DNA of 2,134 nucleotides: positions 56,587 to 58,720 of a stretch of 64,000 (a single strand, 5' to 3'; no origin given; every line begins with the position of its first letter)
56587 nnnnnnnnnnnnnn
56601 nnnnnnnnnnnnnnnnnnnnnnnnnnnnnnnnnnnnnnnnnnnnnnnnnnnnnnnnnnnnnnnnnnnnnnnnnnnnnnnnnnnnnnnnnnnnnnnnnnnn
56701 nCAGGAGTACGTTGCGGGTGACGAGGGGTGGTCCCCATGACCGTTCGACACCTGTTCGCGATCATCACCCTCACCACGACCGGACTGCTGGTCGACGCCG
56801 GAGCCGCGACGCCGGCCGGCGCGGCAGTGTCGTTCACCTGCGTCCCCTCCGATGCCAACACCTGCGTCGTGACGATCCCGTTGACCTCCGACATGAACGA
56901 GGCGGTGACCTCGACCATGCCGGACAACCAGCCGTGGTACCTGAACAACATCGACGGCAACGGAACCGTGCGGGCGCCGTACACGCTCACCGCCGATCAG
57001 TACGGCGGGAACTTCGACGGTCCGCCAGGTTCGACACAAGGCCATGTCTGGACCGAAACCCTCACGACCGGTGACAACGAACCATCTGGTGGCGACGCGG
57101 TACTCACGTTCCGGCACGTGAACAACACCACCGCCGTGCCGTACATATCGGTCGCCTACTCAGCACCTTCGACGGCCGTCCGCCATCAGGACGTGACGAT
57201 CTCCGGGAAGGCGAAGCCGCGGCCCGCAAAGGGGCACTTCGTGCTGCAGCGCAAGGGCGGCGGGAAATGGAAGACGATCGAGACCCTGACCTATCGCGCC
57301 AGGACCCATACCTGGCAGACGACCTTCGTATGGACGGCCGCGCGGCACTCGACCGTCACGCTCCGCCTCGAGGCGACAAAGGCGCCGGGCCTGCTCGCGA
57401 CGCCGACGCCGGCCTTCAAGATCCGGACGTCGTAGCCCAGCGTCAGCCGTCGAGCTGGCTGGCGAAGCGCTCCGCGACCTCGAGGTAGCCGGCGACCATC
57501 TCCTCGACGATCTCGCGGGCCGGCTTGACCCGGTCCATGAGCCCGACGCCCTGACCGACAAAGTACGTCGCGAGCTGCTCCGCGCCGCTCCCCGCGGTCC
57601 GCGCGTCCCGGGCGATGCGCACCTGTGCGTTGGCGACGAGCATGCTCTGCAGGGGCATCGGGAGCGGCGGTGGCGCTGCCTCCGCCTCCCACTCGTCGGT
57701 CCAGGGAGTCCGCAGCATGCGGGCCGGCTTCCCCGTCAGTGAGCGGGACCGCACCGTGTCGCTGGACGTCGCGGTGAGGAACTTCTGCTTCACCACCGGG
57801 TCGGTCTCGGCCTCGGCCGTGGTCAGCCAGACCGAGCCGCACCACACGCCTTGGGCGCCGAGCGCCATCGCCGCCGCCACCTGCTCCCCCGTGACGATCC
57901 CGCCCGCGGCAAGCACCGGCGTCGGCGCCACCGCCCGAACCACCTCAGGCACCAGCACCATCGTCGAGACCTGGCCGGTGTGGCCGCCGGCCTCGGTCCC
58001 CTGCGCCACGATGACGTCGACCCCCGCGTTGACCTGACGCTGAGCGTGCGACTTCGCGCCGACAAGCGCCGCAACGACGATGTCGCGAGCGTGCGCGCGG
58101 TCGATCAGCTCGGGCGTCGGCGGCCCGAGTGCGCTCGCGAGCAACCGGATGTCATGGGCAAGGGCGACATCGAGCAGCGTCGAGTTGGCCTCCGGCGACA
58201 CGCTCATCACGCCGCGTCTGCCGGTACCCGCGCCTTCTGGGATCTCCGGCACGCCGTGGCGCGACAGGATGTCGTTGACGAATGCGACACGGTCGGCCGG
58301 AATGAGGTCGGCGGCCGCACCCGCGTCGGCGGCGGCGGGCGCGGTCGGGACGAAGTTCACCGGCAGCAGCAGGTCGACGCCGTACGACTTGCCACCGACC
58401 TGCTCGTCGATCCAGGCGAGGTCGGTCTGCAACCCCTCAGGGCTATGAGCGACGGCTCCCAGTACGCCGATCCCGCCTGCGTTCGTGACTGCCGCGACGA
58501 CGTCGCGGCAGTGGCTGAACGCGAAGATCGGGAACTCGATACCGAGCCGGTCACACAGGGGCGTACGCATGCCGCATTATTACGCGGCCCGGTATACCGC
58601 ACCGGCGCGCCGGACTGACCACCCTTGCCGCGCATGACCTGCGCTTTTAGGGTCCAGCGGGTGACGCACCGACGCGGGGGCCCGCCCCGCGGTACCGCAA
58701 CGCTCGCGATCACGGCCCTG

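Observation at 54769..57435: Three-gene cluster of uncharacterised exported proteins, including a 467-aa Cys-rich secreted protein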

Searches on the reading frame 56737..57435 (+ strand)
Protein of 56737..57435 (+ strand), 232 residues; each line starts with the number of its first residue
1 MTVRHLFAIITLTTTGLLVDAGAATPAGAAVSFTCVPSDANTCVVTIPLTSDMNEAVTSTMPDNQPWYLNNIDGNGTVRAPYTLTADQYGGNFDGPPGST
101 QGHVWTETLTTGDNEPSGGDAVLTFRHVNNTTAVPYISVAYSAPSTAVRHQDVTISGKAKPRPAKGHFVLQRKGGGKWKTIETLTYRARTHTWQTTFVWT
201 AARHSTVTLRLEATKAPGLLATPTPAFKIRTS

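Call 5: search_protein_families(library=pfam, proteins=[window:56737-57435:+], max_evalue=1)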
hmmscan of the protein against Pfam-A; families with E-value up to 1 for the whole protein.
window:56737-57435:+ (232 aa): 0 families

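Call 6: search_protein_families(library=ncbifam, proteins=[window:56737-57435:+], max_evalue=1)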
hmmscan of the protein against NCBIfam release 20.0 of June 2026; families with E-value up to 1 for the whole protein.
window:56737-57435:+ (232 aa): 0 families

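Call 13: find_homologous_proteins(query=window:56737-57432:+)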
Query window:56737-57432:+ (232 aa): 22 proteins with E <= 0.001 among 5797 candidates.
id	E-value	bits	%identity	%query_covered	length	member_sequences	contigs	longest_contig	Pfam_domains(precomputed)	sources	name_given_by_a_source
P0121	3.0e-151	519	100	100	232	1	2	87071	-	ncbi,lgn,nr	ncbi:MAG TPA: hypothetical protein VG650_18590 [Mycobacteriales bacterium]|nr:hypothetical protein [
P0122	1.9e-111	389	75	100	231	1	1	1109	-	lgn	-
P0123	3.0e-93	330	66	100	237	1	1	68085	-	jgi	jgi:hypothetical protein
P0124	5.9e-91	322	65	100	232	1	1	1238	-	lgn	-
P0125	4.0e-79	283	70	78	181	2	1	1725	-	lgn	-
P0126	8.3e-64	233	53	87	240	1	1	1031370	-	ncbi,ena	-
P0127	1.1e-63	233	51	100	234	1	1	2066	-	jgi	jgi:hypothetical protein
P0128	3.4e-61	225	52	88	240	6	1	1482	-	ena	-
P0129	1.5e-54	203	50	97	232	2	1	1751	-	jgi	jgi:hypothetical protein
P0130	1.3e-52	197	44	98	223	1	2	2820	-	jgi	jgi:hypothetical protein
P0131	1.5e-51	193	50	86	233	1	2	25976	-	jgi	jgi:hypothetical protein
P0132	1.5e-49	187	50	89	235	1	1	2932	-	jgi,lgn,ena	-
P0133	1.5e-46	177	55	70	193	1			-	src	-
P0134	5.3e-44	169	47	88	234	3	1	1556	-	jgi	-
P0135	3.1e-43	166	47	89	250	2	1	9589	-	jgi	jgi:hypothetical protein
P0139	2.0e-38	150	44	86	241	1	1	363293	-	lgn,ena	-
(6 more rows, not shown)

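Call 14: find_encoding_contigs(protein=P0123, flank=8000, max_places=2)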
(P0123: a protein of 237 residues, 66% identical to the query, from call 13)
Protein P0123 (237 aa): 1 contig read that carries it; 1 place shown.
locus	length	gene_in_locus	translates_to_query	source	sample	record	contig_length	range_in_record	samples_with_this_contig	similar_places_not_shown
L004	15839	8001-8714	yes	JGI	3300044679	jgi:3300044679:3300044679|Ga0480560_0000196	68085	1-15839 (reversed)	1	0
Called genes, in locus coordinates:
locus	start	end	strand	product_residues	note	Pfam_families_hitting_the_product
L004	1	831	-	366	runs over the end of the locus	PF11999:Ice_binding, PF19077:Big_13, PF11999:Ice_binding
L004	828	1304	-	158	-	-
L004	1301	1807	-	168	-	-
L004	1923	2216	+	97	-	-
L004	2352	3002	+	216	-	PF00929:RNase_T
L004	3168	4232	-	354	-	PF26999:ABC-2_memb_rel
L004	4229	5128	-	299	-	PF00005:ABC_tran, PF13304:AAA_21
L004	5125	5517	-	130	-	PF00392:GntR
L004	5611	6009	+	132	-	-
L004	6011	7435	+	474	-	-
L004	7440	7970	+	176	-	-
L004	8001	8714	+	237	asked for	-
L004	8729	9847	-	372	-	PF03060:NMO, PF00478:IMPDH (faint), PF01070:FMN_dh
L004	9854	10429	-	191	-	PF14340:DUF4395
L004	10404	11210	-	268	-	-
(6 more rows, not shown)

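Call 15: find_encoding_contigs(protein=P0126, flank=8000, max_places=2)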
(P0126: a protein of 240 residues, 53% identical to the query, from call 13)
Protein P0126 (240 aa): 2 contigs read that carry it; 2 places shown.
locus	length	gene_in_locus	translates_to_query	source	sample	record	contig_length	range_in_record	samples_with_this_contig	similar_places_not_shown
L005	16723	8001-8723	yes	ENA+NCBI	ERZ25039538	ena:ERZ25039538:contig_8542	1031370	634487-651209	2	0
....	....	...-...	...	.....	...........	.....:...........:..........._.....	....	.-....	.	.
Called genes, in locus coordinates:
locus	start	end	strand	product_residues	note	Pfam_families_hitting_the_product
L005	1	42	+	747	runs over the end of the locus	PF01966:HD, PF13487:HD_5, PF17892:Cadherin_5 (faint), PF17963:Big_9, PF00805:Pentapeptide, PF13599:Pentapeptide_4 (weak), PF13576:Pentapeptide_3, PF17963:Big_9 (weak)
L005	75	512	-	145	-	-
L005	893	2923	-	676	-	PF17158:MASE4, PF13188:PAS_8 (weak), PF08448:PAS_4, PF13426:PAS_9 (weak), PF00563:EAL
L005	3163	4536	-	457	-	PF00535:Glycos_transf_2, PF13641:Glyco_tranf_2_3, PF13632:Glyco_trans_2_3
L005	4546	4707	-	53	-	-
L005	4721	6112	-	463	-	PF02558:ApbA (faint), PF03446:NAD_binding_2 (weak), PF03721:UDPG_MGDP_dh_N, PF00984:UDPG_MGDP_dh, PF03720:UDPG_MGDP_dh_C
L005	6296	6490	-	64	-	-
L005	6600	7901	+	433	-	PF00070:Pyr_redox (faint), PF01266:DAO, PF05834:Lycopene_cycl (faint), PF07992:Pyr_redox_2 (faint), PF13450:NAD_binding_8 (weak)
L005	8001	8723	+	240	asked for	-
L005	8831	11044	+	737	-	-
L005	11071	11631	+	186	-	PF01872:RibD_C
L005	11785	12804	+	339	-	PF00990:GGDEF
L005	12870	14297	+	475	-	-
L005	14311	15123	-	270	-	PF00941:FAD_binding_5, PF03450:CO_deh_flav_C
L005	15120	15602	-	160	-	PF00111:Fer2 (weak), PF01799:Fer2_2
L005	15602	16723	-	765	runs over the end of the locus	PF01315:Ald_Xan_dh_C, PF02738:MoCoBD_1, PF20256:MoCoBD_2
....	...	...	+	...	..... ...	-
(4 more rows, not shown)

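Call 55: search_solved_structures(query=A5, max_evalue=10)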
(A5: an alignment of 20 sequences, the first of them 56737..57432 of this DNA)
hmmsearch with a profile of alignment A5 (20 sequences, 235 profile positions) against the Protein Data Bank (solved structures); distinct sequences matched with E-value up to 10: 1.
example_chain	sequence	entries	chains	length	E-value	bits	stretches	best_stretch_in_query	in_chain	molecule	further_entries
8s9t_E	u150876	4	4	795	1.6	11.2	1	95-141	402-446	TIGR03986 family CRISPR-associated RAMP protein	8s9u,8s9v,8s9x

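Call 56: search_protein_families(library=pfam, alignment_id=A5, max_evalue=10)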
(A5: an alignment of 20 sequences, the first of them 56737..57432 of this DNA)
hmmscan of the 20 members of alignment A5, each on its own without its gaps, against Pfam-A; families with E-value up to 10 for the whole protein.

A. member 1, window:56737-57432:+ (232 aa): 1 family
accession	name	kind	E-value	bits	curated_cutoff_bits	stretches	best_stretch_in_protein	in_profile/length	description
PF25117.1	Agd3_C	-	4.2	7.6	27.5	1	35-59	12-36/67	Agd3 C-terminal domain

B. families by the number of members that match (of 20 scanned): 8 families
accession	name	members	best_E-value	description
PF25117.1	Agd3_C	4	0.075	Agd3 C-terminal domain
PF16640.11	Big_3_5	3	0.22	Bacterial Ig-like domain (group 3)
PF02014.22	Reeler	1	0.036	Reeler domain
PF03077.19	VacA2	1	0.057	Putative vacuolating cytotoxin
PF14741.12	GH114_assoc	1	0.06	N-terminal glycosyl-hydrolase-114-associated domain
PF05114.20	MbnB_TglH_ChrH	1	0.068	RiPP precursor modification enzyme MbnB/TglH/ChrH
PF12555.13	SteA-like_C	1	0.35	SteA-like C-terminal domain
PF14343.11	PrcB_C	1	1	PrcB C-terminal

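Call 61: find_encoding_contigs(protein=P0121, flank=10000, max_places=1)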
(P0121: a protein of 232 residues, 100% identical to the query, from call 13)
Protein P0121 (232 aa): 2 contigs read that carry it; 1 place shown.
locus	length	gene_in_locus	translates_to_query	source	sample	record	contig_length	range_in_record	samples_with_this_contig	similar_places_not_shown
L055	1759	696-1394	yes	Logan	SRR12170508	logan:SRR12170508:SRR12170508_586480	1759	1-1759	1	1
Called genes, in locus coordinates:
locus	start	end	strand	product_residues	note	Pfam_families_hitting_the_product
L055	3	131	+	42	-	?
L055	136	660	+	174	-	-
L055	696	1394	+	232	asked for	-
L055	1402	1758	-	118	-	?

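Call 85: find_encoding_contigs(protein=P0139, flank=6000, max_places=1)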
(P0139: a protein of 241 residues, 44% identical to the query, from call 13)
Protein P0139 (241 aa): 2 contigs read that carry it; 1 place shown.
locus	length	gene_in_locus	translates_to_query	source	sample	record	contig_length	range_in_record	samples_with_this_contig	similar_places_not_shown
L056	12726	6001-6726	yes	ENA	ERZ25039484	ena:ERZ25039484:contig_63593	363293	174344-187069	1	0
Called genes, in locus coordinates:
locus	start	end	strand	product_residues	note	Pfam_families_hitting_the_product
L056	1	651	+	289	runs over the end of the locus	PF06053:DUF929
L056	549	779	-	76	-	-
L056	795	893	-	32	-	-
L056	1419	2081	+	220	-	PF06053:DUF929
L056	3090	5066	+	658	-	PF02374:ArsA_ATPase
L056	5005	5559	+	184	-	-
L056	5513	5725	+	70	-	-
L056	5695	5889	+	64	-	PF03471:CorC_HlyC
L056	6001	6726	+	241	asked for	-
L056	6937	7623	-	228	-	-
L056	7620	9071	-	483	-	PF09286:Pro-kuma_activ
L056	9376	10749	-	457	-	-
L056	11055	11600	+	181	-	PF04191:PEMT, PF04140:ICMT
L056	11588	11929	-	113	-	PF23544:AtuA_ferredoxin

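Call 86: find_encoding_contigs(protein=P0131, flank=6000, max_places=1)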
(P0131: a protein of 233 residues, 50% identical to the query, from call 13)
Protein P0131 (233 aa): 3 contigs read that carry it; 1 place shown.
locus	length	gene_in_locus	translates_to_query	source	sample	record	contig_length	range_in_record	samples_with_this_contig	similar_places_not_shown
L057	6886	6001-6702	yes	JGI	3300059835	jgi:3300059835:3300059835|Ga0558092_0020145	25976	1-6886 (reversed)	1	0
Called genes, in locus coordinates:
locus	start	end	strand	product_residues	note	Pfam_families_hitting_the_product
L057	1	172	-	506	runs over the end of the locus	PF00324:AA_permease, PF03222:Trp_Tyr_perm (weak), PF13520:AA_permease_2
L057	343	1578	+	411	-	PF02274:ADI, PF19420:DDAH_eukar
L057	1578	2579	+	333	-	PF02729:OTCace_N, PF00185:OTCace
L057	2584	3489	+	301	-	PF00696:AA_kinase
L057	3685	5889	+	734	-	PF00563:EAL, PF13185:GAF_2 (faint), PF01590:GAF (weak), PF00990:GGDEF, PF17853:GGDEF_2 (weak)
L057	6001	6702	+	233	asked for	-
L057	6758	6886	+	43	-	?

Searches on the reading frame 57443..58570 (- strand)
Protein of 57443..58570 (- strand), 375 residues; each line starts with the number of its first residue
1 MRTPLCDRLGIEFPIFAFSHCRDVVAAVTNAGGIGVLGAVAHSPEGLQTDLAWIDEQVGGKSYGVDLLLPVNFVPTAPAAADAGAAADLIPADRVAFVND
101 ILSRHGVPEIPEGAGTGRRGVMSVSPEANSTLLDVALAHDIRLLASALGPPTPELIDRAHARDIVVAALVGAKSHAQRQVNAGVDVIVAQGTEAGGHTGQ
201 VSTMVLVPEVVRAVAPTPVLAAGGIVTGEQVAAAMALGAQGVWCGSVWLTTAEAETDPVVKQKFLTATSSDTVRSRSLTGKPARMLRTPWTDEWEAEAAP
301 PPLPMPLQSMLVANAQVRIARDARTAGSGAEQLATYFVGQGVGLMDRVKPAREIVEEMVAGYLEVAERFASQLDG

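Call 5: search_protein_families(library=pfam, proteins=[window:57443-58570:-], max_evalue=1)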
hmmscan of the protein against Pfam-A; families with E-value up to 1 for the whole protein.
window:57443-58570:- (375 aa): 6 families
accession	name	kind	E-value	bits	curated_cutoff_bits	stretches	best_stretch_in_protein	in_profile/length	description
PF03060.21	NMO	-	1.6e-49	169.5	28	1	7-360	6-330/331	Nitronate monooxygenase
PF01070.24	FMN_dh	-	2.3e-09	37.2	24.9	1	174-260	230-317/350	FMN-dependent dehydrogenase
PF00478.31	IMPDH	-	2.1e-07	30.7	25.6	1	198-261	190-252/345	IMP dehydrogenase / GMP reductase domain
PF09370.16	PEP_hydrolase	-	0.0011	18.7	33.8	1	154-206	140-193/267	Phosphoenolpyruvate hydrolase-like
PF05690.20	ThiG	-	0.0026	17.6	23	1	175-246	136-205/247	Thiazole biosynthesis protein ThiG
PF03076.19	GP3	-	0.095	13.2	25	1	164-226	44-110/160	Equine arteritis virus GP3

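Call 6: search_protein_families(library=ncbifam, proteins=[window:57443-58570:-], max_evalue=1)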
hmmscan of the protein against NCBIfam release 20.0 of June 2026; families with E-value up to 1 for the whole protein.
window:57443-58570:- (375 aa): 19 families
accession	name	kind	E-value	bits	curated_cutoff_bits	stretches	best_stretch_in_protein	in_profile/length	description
TIGR03151.1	enACPred_II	equivalog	3e-48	164.7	453.1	2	121-368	69-306/307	enoyl-[acyl-carrier-protein] reductase FabK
TIGR02814.1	pfaD_fam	subfamily_domain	8.5e-09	34.7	449.25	1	175-273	175-281/444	PfaD family polyunsaturated fatty acid/polyketide biosynthesis protein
TIGR03966.1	actino_HemFlav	equivalog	1.2e-05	24.2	470.85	1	173-261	258-347/385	pre-mycofactocin synthase MftD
NF008398.0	PRK11197.1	subfamily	0.00015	20.6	376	1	173-261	256-345/381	L-lactate dehydrogenase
NF002231.0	PRK01130.1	subfamily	0.0002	20.5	189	1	154-247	117-212/230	putative N-acetylmannosamine-6-phosphate 2-epimerase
NF003302.0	PRK04302.1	subfamily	0.0017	18.1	132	1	211-249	167-206/223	triose-phosphate isomerase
TIGR00262.1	trpA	equivalog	0.0024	16.8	102.35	1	209-257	191-239/256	tryptophan synthase subunit alpha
NF033901.1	L_lactate_LldD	exception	0.0048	16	550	1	173-260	256-344/377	FMN-dependent L-lactate dehydrogenase LldD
NF003215.0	PRK04180.1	equivalog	0.0054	16.2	395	1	206-253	199-247/298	pyridoxal 5'-phosphate synthase lyase subunit PdxS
TIGR02151.1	IPP_isom_2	equivalog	0.0083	15.1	281.3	1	209-257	252-300/338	type 2 isopentenyl-diphosphate Delta-isomerase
NF041303.1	Indglycph_syn_Halo_TrpC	equivalog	0.017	14.4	380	1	133-251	122-239/250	indole-3-glycerol phosphate synthase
NF003966.0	PRK05458.1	equivalog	0.035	13.4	344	1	210-259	196-245/327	GMP reductase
TIGR00343.1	TIGR00343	equivalog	0.037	13.6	438.45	1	216-249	199-232/287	pyridoxal 5'-phosphate synthase lyase subunit PdxS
NF005574.0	PRK07259.1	equivalog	0.038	12.9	269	1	206-254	228-275/304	dihydroorotate dehydrogenase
TIGR01302.1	IMP_dehydrog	equivalog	0.074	11.9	481.5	1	197-261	309-372/450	IMP dehydrogenase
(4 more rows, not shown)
